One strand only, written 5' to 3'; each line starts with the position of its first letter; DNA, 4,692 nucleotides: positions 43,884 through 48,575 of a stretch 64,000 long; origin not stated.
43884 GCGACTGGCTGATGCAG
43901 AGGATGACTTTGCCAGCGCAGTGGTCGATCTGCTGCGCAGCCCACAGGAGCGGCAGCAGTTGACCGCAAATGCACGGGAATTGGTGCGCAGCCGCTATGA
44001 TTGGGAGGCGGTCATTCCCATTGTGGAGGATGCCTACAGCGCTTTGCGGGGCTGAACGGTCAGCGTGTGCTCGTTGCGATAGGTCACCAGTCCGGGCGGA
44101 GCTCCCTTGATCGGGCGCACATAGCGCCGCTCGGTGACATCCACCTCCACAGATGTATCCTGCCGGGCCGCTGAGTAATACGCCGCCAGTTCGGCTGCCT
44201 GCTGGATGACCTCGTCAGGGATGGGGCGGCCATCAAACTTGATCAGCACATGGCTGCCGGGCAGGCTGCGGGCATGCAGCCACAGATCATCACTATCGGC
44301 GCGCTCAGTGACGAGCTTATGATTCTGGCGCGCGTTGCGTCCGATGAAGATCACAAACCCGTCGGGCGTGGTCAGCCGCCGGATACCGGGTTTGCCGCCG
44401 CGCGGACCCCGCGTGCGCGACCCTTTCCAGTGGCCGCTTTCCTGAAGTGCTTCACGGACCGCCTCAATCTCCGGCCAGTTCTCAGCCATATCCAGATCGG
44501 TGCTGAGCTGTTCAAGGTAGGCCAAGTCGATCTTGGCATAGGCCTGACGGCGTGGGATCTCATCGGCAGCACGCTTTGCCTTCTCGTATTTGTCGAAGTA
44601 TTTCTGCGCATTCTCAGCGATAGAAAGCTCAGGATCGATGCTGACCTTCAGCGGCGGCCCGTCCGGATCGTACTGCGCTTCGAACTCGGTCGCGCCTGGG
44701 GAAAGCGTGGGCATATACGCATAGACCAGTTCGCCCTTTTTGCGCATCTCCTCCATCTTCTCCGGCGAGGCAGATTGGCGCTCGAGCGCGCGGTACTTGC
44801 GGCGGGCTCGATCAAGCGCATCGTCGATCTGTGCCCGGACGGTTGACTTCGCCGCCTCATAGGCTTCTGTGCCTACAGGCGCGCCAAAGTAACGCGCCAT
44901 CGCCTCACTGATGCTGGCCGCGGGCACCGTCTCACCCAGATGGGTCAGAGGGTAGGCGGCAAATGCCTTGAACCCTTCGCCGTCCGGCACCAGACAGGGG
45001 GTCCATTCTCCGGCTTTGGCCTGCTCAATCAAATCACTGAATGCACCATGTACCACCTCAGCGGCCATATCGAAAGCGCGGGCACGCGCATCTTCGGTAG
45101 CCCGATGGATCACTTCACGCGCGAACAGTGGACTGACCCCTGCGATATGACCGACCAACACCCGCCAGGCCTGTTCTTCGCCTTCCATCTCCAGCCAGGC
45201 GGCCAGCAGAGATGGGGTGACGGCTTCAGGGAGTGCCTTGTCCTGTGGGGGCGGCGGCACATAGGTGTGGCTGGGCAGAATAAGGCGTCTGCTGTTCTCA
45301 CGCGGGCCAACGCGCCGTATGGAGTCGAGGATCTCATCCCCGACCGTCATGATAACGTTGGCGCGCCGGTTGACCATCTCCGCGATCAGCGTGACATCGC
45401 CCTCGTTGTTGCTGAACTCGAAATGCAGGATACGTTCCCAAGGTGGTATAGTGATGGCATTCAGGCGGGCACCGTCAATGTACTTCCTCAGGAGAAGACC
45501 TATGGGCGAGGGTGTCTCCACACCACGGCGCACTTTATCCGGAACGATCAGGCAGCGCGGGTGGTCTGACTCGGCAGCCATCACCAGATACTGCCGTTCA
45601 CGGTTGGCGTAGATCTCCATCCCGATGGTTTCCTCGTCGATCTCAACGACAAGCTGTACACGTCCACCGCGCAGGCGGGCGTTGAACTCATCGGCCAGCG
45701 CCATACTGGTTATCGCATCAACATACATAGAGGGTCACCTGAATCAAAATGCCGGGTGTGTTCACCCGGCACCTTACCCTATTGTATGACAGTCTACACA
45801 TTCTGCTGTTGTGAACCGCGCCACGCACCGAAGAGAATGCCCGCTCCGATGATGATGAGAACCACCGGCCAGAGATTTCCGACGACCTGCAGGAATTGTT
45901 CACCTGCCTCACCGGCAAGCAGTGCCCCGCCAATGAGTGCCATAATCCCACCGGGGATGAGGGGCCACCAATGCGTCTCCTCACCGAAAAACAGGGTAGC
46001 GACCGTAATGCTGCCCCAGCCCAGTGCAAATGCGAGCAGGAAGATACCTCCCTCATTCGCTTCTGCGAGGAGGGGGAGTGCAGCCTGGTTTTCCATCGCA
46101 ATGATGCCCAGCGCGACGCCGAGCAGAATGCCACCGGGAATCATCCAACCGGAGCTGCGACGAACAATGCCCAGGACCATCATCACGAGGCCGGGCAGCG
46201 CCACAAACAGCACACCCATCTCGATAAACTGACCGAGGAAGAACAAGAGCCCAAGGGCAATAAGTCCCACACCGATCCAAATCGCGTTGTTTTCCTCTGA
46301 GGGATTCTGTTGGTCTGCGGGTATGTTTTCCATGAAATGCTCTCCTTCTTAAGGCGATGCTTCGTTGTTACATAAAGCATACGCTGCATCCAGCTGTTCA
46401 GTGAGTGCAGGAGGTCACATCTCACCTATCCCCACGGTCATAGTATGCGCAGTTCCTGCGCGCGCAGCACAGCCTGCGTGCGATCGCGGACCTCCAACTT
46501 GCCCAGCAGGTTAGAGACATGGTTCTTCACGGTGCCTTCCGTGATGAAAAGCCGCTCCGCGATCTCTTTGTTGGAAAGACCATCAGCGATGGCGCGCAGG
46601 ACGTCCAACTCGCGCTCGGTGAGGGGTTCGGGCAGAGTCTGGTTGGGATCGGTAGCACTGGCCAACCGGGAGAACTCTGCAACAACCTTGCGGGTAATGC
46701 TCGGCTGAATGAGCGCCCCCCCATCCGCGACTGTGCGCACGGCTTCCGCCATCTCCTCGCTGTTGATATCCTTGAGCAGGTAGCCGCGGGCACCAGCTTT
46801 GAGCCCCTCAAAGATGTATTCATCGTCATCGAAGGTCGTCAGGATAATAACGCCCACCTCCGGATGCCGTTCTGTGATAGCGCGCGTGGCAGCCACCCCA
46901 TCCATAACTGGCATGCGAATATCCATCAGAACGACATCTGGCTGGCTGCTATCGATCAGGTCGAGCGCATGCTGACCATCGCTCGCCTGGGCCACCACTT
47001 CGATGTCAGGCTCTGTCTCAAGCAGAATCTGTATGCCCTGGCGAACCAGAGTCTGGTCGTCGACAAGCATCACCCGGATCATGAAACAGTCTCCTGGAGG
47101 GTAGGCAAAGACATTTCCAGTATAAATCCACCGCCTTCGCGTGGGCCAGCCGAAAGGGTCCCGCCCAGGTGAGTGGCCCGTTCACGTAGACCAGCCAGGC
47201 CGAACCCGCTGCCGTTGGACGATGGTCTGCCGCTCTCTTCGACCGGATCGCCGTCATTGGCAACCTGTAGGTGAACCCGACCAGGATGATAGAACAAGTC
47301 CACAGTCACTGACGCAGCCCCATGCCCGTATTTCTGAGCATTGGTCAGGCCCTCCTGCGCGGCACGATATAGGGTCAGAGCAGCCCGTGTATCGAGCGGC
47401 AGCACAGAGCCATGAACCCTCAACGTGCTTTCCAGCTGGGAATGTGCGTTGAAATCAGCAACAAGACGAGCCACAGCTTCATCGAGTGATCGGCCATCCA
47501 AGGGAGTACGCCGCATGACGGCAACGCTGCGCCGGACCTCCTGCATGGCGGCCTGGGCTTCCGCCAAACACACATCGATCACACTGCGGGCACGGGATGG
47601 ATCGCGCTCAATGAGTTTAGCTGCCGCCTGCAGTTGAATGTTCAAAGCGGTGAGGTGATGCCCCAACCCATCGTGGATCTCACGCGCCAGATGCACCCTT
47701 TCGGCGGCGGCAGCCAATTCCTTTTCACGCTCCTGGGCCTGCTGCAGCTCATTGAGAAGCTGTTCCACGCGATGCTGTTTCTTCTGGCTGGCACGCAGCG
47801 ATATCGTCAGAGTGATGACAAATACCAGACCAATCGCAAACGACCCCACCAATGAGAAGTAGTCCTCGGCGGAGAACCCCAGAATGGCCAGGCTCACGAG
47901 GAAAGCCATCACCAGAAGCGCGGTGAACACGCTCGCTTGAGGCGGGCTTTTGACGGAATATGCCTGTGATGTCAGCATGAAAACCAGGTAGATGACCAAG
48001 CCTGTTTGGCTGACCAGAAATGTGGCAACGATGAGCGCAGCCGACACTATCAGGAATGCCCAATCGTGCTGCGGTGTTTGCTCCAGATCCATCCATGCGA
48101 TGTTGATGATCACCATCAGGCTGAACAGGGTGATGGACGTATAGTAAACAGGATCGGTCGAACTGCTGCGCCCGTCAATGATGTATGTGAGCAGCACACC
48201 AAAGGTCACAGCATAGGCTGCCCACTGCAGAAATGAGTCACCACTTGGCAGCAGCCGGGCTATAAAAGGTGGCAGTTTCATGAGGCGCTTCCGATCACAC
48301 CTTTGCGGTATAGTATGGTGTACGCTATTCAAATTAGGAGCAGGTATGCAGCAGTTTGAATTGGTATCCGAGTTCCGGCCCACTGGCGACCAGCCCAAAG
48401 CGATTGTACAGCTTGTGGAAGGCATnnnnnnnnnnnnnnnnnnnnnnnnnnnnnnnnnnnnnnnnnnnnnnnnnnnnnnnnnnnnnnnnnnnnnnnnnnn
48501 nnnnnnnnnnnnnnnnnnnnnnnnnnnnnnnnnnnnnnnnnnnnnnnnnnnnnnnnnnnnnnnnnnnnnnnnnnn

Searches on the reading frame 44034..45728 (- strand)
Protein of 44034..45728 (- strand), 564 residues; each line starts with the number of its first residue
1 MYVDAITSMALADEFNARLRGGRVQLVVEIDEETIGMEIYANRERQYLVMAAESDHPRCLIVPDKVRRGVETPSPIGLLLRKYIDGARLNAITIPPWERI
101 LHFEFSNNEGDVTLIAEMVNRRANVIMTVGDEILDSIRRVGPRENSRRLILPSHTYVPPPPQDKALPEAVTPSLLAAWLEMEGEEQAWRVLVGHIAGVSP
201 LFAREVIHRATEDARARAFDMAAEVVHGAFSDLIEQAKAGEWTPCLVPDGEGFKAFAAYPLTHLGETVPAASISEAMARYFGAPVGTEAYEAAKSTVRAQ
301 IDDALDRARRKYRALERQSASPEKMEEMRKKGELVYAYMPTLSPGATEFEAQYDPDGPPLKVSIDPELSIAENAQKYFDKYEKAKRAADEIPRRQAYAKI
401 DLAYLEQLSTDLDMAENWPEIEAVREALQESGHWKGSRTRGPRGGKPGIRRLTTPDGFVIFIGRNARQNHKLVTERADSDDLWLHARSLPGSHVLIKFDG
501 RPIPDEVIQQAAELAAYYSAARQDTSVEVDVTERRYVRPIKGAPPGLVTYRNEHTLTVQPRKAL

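Call 57: search_protein_families(library=pfam, proteins=[window:44034-45728:-], max_evalue=0.0001)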
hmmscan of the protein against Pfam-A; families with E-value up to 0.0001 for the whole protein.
window:44034-45728:- (564 aa): 3 families
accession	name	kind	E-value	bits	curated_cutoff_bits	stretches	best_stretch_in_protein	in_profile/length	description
PF05833.16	NFACT_N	-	1e-87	295.3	31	1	4-440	1-449/456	NFACT N-terminal and middle domains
PF05670.18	NFACT-R_1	-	3.2e-12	47.4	29.8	1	453-537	6-93/112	NFACT protein RNA binding domain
PF18297.6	NFACT-R_2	-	1.3e-08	35.4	26.9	1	450-534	2-82/104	NFACT protein RNA binding domain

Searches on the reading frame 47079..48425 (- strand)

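Call 57: search_protein_families(library=pfam, proteins=[window:47079-48425:-], max_evalue=0.0001)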
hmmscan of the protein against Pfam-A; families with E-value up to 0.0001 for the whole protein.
window:47079-48425:- (448 aa): 2 families
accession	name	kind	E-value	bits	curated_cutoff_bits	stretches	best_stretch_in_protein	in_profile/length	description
PF07730.19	HisKA_3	-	1.5e-17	64.3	24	1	242-307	1-66/68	Histidine kinase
PF02518.31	HATPase_c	-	1.2e-09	39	26.4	1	350-442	4-109/111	Histidine kinase-, DNA gyrase B-, and HSP90-like ATPase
